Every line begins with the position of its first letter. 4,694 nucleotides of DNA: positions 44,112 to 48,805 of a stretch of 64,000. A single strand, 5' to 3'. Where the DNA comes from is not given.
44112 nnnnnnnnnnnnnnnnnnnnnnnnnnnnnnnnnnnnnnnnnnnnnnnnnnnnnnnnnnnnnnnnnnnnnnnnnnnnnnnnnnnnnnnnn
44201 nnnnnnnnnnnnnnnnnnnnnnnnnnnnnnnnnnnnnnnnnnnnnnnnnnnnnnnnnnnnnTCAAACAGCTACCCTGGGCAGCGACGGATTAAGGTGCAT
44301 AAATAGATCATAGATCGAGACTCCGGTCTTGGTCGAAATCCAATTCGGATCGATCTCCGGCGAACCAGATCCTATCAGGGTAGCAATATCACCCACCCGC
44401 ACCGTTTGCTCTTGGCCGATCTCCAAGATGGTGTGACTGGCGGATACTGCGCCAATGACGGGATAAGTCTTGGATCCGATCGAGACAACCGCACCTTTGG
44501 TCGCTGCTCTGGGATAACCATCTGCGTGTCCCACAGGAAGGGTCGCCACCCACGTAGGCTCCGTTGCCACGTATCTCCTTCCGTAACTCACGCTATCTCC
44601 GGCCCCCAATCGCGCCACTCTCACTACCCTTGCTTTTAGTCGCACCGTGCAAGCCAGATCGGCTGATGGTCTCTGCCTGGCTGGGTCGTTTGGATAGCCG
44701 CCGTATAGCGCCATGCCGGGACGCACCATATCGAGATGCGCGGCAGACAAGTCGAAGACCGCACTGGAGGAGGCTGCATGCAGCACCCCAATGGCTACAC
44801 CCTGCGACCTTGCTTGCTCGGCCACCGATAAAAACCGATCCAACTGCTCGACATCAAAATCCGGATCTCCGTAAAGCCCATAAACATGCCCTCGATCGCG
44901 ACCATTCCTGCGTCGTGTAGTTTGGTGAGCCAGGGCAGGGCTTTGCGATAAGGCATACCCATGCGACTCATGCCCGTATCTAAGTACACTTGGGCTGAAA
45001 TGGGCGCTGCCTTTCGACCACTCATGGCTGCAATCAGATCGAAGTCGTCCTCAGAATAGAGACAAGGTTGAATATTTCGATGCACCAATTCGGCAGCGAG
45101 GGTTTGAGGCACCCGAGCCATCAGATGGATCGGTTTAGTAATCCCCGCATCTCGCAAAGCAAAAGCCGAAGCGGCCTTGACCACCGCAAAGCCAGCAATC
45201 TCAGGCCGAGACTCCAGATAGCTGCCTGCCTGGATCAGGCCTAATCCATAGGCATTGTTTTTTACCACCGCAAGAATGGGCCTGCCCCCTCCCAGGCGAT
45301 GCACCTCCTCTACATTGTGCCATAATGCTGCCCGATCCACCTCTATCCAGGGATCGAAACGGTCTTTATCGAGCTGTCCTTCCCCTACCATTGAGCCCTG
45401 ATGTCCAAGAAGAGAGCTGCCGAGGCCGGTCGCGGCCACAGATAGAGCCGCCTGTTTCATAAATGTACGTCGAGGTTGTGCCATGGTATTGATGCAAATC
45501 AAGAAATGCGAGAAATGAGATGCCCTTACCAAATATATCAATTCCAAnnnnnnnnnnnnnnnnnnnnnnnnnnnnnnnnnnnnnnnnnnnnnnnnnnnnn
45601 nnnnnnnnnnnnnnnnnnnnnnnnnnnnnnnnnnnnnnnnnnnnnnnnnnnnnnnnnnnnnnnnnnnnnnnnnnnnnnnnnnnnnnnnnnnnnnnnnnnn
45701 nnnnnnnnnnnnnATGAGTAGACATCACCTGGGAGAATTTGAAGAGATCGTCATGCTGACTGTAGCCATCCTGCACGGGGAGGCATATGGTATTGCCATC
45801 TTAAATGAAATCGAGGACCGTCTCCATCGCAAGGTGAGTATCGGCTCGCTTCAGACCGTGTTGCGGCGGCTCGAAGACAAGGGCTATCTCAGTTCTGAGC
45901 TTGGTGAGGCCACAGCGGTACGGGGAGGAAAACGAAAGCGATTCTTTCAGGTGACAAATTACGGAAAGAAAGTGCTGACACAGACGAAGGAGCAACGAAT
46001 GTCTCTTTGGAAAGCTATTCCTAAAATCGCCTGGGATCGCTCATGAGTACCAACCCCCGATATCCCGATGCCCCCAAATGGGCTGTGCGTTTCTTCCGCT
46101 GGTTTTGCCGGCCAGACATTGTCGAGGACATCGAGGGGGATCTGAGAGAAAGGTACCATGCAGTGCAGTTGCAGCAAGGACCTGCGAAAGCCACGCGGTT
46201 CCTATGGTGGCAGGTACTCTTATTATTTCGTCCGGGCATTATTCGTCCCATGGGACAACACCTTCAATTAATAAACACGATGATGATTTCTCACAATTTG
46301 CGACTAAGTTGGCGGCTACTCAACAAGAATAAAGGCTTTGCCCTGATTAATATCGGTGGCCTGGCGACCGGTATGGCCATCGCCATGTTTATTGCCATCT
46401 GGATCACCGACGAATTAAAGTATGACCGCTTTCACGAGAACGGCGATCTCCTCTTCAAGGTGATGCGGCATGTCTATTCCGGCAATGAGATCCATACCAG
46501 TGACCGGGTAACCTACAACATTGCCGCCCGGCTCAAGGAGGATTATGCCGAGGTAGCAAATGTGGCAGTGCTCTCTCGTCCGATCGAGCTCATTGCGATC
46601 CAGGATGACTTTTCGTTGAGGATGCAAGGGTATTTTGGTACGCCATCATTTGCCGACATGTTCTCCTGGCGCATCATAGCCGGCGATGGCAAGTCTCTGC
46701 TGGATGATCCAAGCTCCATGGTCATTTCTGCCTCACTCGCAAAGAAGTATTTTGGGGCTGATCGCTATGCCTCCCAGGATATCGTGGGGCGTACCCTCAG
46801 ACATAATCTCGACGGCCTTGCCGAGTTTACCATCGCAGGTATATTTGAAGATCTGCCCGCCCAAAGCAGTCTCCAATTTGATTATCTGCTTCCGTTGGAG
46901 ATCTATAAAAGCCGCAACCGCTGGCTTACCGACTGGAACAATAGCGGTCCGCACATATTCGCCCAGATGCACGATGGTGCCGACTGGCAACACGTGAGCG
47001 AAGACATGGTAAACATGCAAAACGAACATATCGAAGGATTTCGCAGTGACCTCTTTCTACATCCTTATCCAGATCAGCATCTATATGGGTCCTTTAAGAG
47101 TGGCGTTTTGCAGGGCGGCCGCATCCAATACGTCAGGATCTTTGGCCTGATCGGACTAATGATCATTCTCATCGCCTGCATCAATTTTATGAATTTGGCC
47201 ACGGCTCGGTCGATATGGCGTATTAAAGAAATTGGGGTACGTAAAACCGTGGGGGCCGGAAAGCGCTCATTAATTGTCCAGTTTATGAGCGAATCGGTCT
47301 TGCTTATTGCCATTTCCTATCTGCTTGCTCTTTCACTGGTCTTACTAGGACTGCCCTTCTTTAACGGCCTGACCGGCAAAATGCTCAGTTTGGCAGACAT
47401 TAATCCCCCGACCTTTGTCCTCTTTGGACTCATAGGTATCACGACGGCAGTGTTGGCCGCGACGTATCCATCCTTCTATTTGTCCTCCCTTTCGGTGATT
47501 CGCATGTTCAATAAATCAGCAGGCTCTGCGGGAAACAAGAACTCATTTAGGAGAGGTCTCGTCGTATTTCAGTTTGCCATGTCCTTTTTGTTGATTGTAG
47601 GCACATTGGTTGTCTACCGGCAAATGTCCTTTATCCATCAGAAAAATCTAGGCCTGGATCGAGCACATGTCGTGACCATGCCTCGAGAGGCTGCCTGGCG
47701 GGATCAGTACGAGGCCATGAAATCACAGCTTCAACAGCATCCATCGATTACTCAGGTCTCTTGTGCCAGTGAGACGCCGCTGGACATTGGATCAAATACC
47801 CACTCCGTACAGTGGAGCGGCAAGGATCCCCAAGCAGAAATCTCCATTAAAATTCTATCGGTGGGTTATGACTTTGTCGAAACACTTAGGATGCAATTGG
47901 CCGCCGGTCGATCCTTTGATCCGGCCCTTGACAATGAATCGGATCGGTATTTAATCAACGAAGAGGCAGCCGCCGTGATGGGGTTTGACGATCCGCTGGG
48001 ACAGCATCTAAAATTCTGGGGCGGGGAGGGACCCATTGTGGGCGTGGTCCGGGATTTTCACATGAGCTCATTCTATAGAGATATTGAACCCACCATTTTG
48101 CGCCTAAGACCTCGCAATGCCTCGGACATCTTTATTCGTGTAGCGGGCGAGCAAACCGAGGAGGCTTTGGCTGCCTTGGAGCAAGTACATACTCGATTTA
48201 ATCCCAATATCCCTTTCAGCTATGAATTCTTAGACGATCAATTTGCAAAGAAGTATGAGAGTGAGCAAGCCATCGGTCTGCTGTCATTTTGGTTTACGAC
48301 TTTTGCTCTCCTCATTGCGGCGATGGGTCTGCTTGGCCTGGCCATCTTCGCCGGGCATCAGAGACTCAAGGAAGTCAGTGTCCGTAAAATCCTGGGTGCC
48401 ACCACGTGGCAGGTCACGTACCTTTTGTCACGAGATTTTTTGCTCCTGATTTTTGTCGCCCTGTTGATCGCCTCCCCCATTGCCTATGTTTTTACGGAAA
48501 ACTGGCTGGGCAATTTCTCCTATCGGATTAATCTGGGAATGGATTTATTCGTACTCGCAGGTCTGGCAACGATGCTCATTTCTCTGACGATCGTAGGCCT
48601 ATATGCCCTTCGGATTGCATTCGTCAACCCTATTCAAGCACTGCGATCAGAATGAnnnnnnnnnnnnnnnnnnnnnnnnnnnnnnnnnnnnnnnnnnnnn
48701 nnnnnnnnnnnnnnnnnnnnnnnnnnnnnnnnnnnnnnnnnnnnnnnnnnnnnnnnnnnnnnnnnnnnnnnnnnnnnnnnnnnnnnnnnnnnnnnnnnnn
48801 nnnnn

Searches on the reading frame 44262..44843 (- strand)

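Call 40: search_protein_families(library=pfam, proteins=[window:44262-44843:-])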
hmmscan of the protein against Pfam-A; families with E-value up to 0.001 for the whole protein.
window:44262-44843:- (193 aa): 2 families
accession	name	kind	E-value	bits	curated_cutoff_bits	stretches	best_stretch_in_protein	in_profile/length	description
PF00842.27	Ala_racemase_C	-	5.5e-29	100.8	25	1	67-191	2-126/127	Alanine racemase, C-terminal domain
PF01168.26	Ala_racemase_N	-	1.9e-10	41.3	24.1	1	1-51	171-220/220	Alanine racemase, N-terminal domain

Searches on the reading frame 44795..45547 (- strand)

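Call 40: search_protein_families(library=pfam, proteins=[window:44795-45547:-])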
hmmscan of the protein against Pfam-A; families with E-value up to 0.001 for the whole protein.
window:44795-45547:- (250 aa): 1 family
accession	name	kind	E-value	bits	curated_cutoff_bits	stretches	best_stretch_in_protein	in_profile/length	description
PF01168.26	Ala_racemase_N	-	6.7e-28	98.3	24.1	1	70-223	1-154/220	Alanine racemase, N-terminal domain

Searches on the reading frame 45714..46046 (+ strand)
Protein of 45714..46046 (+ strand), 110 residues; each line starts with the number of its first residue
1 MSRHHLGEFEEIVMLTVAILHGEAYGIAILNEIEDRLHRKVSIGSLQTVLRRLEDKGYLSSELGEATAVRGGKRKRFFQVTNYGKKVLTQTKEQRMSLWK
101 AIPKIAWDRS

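Call 40: search_protein_families(library=pfam, proteins=[window:45714-46046:+])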
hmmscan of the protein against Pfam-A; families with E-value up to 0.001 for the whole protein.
window:45714-46046:+ (110 aa): 2 families
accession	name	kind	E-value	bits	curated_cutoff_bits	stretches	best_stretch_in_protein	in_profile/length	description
PF03551.20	PadR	-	4.3e-11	43.1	27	1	21-89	7-74/75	Transcriptional regulator PadR-like family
PF03965.22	Penicillinase_R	-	0.00022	22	22.6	0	7-62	2-54/115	Penicillinase repressor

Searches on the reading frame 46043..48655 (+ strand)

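Call 40: search_protein_families(library=pfam, proteins=[window:46043-48655:+])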
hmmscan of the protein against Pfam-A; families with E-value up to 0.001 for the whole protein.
window:46043-48655:+ (870 aa): 2 families
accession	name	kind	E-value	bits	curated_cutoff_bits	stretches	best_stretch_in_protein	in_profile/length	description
PF12704.14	MacB_PCD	-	1.5e-26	94.4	27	2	101-323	2-205/207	MacB-like periplasmic core domain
PF02687.27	FtsX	-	2.4e-17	63.5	25.5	2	369-484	2-119/120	FtsX-like permease C-terminal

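Call 57: search_protein_families(library=ncbifam, proteins=[window:46043-48655:+], max_evalue=0.00001)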
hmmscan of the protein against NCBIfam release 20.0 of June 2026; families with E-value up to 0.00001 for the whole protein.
window:46043-48655:+ (870 aa): 3 families
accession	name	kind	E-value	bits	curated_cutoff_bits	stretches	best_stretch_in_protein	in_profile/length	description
TIGR03434.1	ADOP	subfamily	2.9e-90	303.5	622.3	1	84-870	3-803/803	ADOP family duplicated permease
NF038008.1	ABC_perm_DarB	equivalog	1.1e-28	99.7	700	1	101-854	13-770/777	darobactin export ABC transporter permease subunit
NF038404.1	perm_prefix_2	domain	6.9e-17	61.5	35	1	11-68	2-59/62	permease prefix domain 2-containing transporter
